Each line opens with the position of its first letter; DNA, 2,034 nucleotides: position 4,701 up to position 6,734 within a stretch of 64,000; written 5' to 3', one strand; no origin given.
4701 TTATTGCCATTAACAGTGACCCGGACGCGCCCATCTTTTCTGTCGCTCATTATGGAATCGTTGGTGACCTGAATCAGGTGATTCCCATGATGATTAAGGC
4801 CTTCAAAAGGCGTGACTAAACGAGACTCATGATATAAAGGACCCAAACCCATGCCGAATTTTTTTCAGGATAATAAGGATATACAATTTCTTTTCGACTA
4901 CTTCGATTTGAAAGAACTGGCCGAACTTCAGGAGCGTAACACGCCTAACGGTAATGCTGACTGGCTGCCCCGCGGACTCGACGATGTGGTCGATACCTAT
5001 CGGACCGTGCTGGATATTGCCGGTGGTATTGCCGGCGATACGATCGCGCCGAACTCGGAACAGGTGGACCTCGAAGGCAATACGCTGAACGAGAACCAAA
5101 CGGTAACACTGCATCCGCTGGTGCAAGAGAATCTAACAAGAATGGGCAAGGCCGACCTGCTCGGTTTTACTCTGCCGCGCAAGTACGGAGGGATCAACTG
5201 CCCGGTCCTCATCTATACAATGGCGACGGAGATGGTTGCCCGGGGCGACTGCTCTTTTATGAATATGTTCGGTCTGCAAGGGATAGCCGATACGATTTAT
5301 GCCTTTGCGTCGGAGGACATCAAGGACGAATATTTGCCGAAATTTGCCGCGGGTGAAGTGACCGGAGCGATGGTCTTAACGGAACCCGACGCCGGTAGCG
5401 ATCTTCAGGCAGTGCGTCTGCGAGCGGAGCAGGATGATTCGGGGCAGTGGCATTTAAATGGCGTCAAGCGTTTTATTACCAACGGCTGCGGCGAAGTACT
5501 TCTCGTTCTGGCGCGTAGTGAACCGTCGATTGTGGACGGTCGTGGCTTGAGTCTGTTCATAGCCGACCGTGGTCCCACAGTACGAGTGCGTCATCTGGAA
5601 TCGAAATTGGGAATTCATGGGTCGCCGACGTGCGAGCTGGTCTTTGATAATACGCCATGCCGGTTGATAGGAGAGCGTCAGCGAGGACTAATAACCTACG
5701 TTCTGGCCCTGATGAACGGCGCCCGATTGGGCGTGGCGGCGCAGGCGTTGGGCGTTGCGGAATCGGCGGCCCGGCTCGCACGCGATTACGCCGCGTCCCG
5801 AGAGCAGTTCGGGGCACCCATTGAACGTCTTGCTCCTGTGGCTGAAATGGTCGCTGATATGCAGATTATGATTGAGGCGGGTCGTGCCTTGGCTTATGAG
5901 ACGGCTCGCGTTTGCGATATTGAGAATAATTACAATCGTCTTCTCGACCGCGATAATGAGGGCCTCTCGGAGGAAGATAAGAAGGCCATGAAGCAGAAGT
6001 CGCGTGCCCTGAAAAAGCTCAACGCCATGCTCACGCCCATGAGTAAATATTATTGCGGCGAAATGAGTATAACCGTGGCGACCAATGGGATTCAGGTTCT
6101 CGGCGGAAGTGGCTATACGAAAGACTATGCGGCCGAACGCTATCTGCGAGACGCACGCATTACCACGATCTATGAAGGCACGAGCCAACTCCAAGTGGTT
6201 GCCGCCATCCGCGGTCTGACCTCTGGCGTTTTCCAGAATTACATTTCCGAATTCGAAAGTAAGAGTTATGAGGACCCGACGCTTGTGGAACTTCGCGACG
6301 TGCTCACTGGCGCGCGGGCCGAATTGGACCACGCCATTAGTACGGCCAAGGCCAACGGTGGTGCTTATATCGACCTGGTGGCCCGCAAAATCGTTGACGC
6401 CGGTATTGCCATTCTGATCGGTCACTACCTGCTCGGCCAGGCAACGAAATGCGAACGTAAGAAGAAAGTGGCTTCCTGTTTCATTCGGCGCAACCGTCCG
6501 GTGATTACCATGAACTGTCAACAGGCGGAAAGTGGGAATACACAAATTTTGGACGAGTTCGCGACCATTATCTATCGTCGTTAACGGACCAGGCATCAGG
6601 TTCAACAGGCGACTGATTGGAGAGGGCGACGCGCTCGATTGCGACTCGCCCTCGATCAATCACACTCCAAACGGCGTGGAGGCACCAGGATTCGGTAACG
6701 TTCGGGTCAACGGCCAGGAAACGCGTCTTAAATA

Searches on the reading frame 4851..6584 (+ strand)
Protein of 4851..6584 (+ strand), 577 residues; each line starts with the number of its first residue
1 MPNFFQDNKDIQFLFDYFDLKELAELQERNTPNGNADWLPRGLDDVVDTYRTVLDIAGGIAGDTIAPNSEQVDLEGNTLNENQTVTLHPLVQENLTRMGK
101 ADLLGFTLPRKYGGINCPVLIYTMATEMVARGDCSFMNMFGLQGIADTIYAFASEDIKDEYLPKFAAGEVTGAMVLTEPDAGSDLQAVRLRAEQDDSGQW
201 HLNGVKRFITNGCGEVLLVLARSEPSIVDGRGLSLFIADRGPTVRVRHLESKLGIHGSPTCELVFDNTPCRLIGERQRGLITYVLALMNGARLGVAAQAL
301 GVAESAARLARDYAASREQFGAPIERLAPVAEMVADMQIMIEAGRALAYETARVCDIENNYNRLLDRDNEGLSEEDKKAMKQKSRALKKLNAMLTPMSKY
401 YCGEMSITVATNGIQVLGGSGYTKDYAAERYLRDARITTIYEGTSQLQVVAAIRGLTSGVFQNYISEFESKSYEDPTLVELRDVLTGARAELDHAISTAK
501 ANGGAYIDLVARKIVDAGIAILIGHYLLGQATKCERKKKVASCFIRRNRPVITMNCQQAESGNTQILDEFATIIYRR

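Call 18: find_encoding_contigs(protein=window:4851-6584:+, flank=10000)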
Protein window:4851-6584:+ (577 aa): 1 contig read that carries it; 1 place shown.
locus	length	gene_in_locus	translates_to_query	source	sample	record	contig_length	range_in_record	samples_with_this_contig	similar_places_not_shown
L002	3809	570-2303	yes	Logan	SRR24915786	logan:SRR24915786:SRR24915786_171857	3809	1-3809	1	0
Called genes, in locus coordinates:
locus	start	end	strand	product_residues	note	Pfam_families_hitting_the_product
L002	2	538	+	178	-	?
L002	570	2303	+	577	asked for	PF02771:Acyl-CoA_dh_N, PF02770:Acyl-CoA_dh_M, PF00441:Acyl-CoA_dh_1, PF08028:Acyl-CoA_dh_2, PF00441:Acyl-CoA_dh_1, PF12186:AcylCoA_dehyd_C (weak)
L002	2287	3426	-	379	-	-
